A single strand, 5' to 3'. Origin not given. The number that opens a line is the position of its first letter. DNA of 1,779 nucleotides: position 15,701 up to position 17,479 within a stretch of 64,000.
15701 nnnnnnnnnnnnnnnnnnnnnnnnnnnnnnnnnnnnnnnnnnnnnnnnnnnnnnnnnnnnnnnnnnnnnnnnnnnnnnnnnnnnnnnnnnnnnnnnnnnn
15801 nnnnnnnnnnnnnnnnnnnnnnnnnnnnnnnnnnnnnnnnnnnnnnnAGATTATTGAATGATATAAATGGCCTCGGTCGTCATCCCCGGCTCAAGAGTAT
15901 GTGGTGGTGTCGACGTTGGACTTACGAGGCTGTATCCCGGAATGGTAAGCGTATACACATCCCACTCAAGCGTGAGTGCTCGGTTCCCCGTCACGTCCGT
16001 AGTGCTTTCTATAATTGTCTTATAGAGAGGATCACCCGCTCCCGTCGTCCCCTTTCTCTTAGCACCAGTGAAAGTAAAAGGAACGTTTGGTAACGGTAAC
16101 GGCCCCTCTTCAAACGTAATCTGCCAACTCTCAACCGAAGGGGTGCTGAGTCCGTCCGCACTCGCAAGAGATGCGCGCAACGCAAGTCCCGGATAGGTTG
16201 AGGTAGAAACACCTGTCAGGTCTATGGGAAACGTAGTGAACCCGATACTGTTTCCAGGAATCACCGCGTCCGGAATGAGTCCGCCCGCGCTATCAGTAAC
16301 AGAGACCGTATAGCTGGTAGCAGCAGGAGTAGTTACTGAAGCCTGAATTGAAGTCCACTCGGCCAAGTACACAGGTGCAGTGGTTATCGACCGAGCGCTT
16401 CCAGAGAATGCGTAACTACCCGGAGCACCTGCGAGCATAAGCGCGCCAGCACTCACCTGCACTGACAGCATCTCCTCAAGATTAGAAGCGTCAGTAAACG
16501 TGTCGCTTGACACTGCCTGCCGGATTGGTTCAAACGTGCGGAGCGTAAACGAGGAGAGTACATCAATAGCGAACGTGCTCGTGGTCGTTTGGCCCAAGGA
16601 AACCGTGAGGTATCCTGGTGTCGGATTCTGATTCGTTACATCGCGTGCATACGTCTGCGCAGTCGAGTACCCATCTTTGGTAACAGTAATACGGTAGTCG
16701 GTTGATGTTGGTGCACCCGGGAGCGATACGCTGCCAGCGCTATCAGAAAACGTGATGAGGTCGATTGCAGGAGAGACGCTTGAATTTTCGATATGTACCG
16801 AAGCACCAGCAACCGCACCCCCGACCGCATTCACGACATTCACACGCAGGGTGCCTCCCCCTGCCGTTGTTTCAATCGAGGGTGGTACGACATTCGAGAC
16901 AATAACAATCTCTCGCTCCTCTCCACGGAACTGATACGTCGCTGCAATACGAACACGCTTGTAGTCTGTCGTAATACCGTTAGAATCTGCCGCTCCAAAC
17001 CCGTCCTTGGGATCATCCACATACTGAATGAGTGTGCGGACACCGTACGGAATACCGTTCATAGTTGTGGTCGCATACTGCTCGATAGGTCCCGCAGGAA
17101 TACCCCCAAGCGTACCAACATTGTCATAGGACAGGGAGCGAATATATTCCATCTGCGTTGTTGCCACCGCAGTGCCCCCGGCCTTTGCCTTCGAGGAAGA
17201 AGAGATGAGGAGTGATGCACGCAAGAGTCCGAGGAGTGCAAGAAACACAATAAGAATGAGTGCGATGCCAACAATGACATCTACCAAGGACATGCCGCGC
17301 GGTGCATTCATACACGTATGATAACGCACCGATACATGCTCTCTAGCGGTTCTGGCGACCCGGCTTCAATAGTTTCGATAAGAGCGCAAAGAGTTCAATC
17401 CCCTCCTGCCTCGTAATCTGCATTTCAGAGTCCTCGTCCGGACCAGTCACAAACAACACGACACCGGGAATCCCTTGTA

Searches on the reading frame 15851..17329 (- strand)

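Call 27: search_protein_families(library=pfam, proteins=[window:15851-17329:-], max_evalue=0.0001)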
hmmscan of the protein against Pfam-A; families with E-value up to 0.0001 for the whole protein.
window:15851-17329:- (492 aa): 1 family
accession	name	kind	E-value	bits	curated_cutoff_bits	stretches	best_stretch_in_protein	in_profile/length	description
PF13620.12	CarboxypepD_reg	-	1.5e-05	25.7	32.3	1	160-253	1-79/82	Carboxypeptidase regulatory-like domain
